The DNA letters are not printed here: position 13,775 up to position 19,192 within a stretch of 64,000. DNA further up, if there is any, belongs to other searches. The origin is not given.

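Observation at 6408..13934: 2508-aa polyvalent-type virion protein combining methyltransferase-like and HExxH zincin-like modules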

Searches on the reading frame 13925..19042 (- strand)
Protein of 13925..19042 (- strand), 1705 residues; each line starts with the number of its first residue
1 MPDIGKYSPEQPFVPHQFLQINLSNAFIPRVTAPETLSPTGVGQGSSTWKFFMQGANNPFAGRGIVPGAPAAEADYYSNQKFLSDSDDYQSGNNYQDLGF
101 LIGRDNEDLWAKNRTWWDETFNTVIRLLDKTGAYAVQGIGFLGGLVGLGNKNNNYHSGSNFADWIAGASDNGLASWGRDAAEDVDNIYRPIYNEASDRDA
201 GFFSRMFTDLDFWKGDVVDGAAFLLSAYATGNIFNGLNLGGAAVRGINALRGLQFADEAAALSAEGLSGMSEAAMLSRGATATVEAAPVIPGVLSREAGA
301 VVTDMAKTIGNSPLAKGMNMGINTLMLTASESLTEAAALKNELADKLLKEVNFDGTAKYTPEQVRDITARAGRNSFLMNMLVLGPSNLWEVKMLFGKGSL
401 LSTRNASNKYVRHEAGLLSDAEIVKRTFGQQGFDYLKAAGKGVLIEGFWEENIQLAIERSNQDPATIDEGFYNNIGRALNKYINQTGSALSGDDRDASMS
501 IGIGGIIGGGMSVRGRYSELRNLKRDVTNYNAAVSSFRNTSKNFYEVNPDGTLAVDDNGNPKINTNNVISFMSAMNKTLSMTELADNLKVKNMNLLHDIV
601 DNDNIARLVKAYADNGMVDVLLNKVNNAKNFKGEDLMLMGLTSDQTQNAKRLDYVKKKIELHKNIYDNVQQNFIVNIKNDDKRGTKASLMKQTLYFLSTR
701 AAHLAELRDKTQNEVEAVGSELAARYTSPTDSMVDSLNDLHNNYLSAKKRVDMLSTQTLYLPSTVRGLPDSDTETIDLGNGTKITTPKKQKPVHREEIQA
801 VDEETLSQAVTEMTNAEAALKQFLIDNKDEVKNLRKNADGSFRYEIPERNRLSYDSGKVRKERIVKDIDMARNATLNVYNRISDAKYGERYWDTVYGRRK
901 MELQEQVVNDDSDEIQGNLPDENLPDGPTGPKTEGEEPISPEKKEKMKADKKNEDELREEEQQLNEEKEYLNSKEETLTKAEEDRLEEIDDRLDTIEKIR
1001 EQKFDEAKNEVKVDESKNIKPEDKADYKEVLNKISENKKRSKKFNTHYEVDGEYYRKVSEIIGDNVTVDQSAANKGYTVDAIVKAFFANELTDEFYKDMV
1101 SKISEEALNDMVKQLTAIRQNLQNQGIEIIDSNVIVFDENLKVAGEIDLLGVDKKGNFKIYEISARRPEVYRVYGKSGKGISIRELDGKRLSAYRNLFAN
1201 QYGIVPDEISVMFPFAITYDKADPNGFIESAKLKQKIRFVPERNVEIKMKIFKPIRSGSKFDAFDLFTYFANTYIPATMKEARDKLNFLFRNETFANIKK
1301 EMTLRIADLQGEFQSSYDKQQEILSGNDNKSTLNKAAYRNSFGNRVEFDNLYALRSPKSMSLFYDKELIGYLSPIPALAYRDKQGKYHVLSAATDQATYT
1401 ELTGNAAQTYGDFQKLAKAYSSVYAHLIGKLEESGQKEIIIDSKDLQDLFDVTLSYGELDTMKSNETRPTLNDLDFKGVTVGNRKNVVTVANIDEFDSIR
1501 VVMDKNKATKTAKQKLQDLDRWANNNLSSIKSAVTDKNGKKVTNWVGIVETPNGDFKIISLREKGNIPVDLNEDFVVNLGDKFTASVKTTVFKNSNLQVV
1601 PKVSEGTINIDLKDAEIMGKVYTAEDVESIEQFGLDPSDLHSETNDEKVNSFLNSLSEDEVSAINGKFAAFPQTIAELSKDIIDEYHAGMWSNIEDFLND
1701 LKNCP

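Call 6: search_protein_families(library=phrogs, proteins=[window:13925-19042:-], max_evalue=0.001)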
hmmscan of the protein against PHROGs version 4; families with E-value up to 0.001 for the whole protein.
window:13925-19042:- (1705 aa): 0 families

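Call 27: search_solved_structures(query=window:13925-19042:-, max_evalue=0.01)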
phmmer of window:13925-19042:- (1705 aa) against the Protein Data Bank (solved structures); distinct sequences matched with E-value up to 0.01: 0.

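Call 96: search_protein_families(library=pfam, proteins=[window:13925-19042:-], max_evalue=0.01)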
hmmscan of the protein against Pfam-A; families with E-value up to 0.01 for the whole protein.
window:13925-19042:- (1705 aa): 0 families

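Call 99: search_dna_similar(query=window:13925-19042:-, collection=phages, mode=protein, max_rows=8)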
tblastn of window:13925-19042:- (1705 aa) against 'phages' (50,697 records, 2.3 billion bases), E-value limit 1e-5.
Records with a match: 42; places in all: 42; records where one place covers at least 80% of the query: 0.
Best place of each record, by identity: <60% 42.
By first word of the organism name: Bacteroides 27; uncultured 8; Cellulophaga 2; IAS 2; Kehishuvirus 1; bajarodcaudo 1; Dulem 1.
By host as written in the record: Bacteroides intestinalis DSM 108646 25; - 9; Cellulophaga baltica #14 2; Bacteroides intestinalis APC919/174 2; Homo sapiens 2; Bacteroides cellulosilyticus 1; Varecia variegata 1.
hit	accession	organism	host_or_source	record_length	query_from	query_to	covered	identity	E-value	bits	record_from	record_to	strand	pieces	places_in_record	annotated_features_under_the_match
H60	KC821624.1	Cellulophaga phage phi14:2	Cellulophaga baltica #14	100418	182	611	25%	23.5%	3e-9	69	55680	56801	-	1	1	structural protein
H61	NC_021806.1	Cellulophaga phage phi14:2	Cellulophaga baltica #14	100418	182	611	25%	23.5%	3e-9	69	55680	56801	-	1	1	g067: virion structural protein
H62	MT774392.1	uncultured phage cr128_1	human feces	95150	1058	1265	12%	29.5%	3e-16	92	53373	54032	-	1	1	putative RNA-polymerase subunit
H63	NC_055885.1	uncultured phage cr128_1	human feces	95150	1058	1265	12%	29.5%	3e-16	92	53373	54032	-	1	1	putative RNA-polymerase subunit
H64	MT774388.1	uncultured phage cr112_1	human feces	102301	1042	1221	11%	30.6%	1e-16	93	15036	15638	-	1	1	putative RNA-polymerase subunit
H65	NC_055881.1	uncultured phage cr112_1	human feces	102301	1042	1221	11%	30.6%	1e-16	93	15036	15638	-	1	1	putative RNA-polymerase subunit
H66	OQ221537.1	Bacteroides phage PhiCrAssBcn2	Bacteroides intestinalis DSM 108646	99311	1042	1221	11%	30.6%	2e-16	92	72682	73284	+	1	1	putative RNA-polymerase subunit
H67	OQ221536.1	Bacteroides phage PhiCrAssBcn1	Bacteroides intestinalis DSM 108646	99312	1042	1221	11%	30.6%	2e-16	92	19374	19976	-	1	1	putative RNA-polymerase subunit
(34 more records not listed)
